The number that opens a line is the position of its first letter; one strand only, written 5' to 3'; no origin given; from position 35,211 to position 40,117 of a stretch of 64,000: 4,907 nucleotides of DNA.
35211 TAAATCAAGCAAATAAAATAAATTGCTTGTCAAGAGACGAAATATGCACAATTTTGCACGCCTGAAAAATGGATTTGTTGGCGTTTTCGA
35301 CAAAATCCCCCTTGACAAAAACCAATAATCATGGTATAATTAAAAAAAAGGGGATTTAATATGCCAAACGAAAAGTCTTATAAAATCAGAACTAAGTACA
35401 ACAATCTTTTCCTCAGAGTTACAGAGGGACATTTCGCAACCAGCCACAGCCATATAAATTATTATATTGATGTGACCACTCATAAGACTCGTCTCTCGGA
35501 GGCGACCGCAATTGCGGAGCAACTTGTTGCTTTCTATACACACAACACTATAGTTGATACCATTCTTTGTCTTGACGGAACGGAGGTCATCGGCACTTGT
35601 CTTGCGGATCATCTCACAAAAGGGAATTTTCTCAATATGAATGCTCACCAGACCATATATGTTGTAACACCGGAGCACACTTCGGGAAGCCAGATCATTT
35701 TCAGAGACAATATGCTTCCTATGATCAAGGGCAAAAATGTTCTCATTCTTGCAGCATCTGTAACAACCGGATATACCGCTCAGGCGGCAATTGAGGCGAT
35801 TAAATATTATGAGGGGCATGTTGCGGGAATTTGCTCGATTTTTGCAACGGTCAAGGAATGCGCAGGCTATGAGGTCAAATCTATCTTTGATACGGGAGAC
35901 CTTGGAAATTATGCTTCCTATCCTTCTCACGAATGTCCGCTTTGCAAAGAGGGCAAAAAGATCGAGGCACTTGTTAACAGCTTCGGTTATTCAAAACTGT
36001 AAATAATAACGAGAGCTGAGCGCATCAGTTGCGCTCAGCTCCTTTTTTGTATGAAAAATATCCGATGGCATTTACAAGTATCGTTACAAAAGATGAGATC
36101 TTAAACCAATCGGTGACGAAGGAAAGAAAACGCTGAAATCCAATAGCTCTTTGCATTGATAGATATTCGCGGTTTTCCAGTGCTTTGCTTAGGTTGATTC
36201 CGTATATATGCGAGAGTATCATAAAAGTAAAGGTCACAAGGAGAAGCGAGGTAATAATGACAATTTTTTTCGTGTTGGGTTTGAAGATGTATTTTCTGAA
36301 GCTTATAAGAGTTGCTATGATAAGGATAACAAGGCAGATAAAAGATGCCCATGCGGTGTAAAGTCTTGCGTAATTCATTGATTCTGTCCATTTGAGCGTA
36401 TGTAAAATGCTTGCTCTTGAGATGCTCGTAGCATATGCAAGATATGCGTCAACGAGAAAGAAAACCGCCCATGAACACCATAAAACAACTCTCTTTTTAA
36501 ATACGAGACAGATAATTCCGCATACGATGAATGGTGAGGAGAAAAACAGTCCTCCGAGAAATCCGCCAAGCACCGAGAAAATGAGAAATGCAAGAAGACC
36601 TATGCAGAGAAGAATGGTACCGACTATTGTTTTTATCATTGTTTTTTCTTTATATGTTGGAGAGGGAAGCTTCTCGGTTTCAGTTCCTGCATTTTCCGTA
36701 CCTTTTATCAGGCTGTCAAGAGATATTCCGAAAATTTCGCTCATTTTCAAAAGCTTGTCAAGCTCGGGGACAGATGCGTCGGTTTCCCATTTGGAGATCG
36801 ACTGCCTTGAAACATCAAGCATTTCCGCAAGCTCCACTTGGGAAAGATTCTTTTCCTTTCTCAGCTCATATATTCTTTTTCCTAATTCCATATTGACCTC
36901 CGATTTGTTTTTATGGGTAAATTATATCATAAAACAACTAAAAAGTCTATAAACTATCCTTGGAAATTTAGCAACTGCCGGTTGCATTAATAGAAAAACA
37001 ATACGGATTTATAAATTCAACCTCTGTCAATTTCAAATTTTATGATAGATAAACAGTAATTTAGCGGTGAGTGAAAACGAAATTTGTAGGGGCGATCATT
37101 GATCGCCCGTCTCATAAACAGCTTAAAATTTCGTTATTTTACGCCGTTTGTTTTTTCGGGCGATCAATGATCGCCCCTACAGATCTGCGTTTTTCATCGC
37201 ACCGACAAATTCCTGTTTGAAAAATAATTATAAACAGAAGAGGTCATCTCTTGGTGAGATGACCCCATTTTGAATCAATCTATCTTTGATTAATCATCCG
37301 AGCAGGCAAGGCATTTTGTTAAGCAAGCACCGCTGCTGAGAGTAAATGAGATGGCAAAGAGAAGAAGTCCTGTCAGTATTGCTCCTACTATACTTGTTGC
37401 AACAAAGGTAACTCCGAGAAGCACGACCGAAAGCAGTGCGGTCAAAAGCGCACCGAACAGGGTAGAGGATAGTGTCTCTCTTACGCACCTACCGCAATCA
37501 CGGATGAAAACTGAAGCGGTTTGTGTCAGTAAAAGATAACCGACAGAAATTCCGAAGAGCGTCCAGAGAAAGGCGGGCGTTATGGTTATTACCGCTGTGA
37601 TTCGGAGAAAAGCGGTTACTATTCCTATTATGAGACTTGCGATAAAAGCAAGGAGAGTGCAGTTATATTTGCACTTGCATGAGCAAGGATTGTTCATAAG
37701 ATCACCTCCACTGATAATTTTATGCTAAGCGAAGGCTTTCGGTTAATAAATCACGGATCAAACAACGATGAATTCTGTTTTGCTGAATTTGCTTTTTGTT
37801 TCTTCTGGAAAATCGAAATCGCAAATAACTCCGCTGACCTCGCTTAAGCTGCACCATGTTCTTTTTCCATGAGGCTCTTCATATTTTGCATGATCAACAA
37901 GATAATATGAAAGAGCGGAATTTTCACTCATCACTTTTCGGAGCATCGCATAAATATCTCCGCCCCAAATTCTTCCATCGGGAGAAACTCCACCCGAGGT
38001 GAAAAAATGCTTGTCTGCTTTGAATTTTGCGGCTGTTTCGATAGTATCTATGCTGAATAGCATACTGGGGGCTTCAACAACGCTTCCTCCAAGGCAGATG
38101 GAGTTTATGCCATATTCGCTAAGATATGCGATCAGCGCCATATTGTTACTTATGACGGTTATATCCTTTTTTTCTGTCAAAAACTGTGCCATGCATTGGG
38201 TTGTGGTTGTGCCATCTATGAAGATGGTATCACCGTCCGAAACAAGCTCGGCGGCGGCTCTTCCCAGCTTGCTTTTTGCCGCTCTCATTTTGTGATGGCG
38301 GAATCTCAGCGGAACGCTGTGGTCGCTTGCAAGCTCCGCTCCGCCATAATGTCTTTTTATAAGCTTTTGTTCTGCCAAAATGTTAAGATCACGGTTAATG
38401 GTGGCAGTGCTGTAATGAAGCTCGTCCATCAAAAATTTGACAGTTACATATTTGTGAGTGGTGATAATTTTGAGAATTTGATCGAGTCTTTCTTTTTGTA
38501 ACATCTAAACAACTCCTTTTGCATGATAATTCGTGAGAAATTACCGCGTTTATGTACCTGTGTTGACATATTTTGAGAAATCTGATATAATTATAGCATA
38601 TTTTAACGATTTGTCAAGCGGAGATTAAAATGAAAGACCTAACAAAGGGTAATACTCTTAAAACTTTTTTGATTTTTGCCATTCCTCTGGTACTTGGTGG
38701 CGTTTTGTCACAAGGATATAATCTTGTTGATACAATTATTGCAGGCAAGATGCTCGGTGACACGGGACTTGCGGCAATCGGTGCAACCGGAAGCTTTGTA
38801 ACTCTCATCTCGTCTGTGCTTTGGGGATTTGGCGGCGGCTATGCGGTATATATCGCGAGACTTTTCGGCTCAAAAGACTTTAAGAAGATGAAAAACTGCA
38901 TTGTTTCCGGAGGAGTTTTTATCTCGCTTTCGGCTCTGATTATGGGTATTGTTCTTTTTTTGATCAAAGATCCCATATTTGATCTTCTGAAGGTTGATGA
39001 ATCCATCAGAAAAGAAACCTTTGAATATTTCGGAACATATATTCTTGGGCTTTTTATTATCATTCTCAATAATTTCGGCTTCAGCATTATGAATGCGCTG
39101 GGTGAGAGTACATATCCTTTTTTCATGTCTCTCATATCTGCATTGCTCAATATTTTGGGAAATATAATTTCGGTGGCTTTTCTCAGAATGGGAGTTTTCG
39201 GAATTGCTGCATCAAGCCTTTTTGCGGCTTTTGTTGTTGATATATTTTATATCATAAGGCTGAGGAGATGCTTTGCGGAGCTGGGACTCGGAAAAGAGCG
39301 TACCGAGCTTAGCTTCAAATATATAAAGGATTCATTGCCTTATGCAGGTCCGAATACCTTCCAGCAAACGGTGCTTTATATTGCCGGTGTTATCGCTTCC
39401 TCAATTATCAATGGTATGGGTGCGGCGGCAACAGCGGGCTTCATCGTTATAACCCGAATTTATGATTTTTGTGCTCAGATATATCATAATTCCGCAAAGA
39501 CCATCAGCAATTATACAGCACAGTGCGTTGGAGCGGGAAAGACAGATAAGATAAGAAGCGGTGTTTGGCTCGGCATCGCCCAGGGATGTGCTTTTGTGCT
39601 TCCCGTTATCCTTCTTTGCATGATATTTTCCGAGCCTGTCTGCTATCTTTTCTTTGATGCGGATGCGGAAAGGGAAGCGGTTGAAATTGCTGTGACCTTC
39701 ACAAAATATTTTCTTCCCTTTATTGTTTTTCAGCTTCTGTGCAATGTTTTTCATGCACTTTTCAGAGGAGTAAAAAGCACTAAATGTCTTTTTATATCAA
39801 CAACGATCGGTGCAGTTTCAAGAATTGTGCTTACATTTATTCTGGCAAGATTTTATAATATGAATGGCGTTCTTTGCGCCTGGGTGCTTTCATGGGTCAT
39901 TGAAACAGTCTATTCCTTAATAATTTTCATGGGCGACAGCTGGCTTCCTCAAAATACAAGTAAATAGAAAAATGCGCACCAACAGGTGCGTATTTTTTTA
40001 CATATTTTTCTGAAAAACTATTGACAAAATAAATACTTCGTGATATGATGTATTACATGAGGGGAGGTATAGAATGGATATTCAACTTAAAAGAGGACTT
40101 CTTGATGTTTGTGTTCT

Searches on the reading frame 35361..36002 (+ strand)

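Call 53: search_protein_families(library=pfam, proteins=[window:35361-36002:+], max_evalue=0.01)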
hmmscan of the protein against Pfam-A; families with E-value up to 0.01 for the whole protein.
window:35361-36002:+ (213 aa): 1 family
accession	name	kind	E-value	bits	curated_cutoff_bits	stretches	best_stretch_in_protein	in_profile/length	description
PF00156.33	Pribosyltran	-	0.001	18.8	26.3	1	110-162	76-125/158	Phosphoribosyl transferase domain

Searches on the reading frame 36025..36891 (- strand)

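Call 23: search_protein_families(library=pfam, proteins=[window:36025-36891:-])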
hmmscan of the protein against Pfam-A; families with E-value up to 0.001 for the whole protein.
window:36025-36891:- (288 aa): 6 families
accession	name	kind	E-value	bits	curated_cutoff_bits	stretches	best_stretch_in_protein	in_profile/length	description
PF01381.28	HTH_3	-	7.3e-17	61.6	23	1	7-60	1-54/55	Helix-turn-helix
PF12844.13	HTH_19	-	7.9e-15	55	30.2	1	4-65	1-62/64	Helix-turn-helix domain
PF13560.12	HTH_31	-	6.1e-08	33.3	27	1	2-57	1-57/64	Helix-turn-helix domain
PF07022.19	Phage_CI_repr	-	2.5e-06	28.2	22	1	17-66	14-62/65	Bacteriophage CI repressor helix-turn-helix domain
PF13443.12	HTH_26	-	8.2e-05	23.2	22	1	7-61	2-57/63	Cro/C1-type HTH DNA-binding domain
PF04545.22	Sigma70_r4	-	0.00034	20.5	24.1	1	9-39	14-44/50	Sigma-70, region 4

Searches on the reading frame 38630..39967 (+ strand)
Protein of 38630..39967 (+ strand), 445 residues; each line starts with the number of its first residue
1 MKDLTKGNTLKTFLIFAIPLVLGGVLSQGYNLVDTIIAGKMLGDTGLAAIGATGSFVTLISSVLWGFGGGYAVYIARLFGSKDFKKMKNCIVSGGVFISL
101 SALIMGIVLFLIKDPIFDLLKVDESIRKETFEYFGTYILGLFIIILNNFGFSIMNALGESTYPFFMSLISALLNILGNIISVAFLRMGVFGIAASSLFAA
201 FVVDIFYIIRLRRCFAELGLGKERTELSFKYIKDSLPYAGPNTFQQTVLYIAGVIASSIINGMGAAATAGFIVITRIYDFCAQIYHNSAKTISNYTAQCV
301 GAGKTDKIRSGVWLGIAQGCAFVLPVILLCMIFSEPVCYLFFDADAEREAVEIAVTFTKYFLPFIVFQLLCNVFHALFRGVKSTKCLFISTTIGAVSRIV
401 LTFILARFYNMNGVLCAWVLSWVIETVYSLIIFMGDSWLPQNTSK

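Call 38: find_homologous_proteins(query=window:38630-39967:+, max_evalue=1e-100)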
Query window:38630-39967:+ (445 aa): 180 proteins with E <= 1e-100 among 8000 candidates; the best 120 are listed.
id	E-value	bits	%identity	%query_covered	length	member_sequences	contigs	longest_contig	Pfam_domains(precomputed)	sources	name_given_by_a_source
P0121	2.7e-286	967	100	100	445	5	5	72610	PF01554.24,PF03023.20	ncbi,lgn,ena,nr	ncbi:MAG: polysaccharide biosynthesis C-terminal domain-containing protein [Clostridia bacterium]|nr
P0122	2.0e-240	816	82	99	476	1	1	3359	PF01554.24,PF03023.20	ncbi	-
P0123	1.7e-237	807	82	100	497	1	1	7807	PF01554.24,PF03023.20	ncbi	-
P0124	2.1e-231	787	78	100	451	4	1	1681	PF01554.24,PF03023.20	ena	-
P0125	2.7e-207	707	70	100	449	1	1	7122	PF01554.24,PF03023.20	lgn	-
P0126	1.2e-197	675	71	99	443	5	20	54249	PF01554.24,PF03023.20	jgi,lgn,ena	jgi:Na+-driven multidrug efflux pump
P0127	1.2e-152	527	55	99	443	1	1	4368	PF01554.24,PF03023.20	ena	-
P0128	1.6e-152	527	52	100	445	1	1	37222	PF01943.23,PF01554.24,PF03023.20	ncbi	-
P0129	8.9e-152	524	55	99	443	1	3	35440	PF01554.24,PF03023.20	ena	-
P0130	2.0e-151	523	55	99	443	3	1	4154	PF01943.23,PF01554.24,PF03023.20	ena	-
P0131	5.0e-150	518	55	99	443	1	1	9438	PF01554.24,PF03023.20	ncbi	-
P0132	2.5e-139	483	49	99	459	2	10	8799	PF01943.23,PF01554.24,PF03023.20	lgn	-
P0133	6.8e-139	482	50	100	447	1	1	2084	PF01554.24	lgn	-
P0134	1.3e-138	481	48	99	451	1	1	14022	PF01943.23,PF01554.24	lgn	-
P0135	5.7e-137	475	48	99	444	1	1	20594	PF01554.24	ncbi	-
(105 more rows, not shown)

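Call 39: find_encoding_contigs(protein=P0121, flank=10000, max_places=10)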
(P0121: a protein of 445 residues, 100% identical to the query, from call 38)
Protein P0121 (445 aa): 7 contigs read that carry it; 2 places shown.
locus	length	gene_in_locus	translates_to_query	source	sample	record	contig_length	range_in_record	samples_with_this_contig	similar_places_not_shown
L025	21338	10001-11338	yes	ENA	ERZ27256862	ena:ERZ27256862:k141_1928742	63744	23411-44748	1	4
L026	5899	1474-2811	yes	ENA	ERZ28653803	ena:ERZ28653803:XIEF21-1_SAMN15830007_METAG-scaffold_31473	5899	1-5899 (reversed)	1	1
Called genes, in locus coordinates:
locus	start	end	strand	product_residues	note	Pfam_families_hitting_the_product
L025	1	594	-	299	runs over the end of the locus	PF00126:HTH_1, PF03466:LysR_substrate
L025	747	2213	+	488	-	PF00999:Na_H_Exchanger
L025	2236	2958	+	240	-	PF02308:MgtC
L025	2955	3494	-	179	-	-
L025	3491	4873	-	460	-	PF01554:MatE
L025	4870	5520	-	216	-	PF00117:GATase, PF07722:Peptidase_C26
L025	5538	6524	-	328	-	PF03547:Mem_trans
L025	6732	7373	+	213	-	-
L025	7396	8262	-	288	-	PF01381:HTH_3, PF07022:Phage_CI_repr (weak), PF12844:HTH_19, PF13560:HTH_31 (weak)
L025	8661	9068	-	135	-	-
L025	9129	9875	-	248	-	PF08220:HTH_DeoR, PF08279:HTH_11 (weak), PF00455:DeoRC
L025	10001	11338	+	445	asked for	PF03023:MurJ (weak), PF01554:MatE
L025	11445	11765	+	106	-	PF03551:PadR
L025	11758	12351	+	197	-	PF22564:HAAS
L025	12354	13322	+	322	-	PF13349:DUF4097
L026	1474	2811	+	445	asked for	PF03023:MurJ (weak), PF01554:MatE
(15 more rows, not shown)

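Call 40: list_cluster_members(proteins=[P0121])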
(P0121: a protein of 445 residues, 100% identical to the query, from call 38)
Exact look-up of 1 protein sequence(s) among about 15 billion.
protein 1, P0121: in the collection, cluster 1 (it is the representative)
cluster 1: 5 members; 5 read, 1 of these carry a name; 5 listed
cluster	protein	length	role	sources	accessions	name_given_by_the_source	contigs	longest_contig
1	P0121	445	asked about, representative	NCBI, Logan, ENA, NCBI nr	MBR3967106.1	MAG: polysaccharide biosynthesis C-terminal domain-containing protein [Clostridia ... | polysaccharide biosynthesis C-terminal domain-containing protein [Clostridia bacterium]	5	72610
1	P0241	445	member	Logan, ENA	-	-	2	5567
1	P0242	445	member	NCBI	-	-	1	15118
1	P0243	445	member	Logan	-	-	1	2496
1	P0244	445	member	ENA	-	-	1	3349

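Call 41: find_encoding_contigs(protein=P0242, flank=10000, max_places=4)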
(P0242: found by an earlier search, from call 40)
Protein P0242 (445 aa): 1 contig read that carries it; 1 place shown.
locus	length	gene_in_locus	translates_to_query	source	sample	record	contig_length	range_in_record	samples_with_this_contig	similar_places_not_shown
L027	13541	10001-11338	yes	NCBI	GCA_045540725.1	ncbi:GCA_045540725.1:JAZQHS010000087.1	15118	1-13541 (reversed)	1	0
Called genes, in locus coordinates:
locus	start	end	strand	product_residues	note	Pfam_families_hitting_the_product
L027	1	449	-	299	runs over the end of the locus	PF00126:HTH_1, PF03466:LysR_substrate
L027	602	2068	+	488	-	PF00999:Na_H_Exchanger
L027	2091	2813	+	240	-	PF02308:MgtC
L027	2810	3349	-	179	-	-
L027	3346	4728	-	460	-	PF01554:MatE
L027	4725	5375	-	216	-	PF00117:GATase, PF07722:Peptidase_C26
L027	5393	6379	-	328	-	PF03547:Mem_trans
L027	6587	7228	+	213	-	-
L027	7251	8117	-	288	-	PF01381:HTH_3, PF07022:Phage_CI_repr (faint), PF12844:HTH_19, PF13560:HTH_31 (weak)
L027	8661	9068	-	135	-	-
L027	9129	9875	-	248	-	PF08220:HTH_DeoR, PF08279:HTH_11 (weak), PF00455:DeoRC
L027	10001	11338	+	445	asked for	PF03023:MurJ (weak), PF01554:MatE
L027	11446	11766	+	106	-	PF03551:PadR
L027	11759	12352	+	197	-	PF22564:HAAS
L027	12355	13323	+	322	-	PF13349:DUF4097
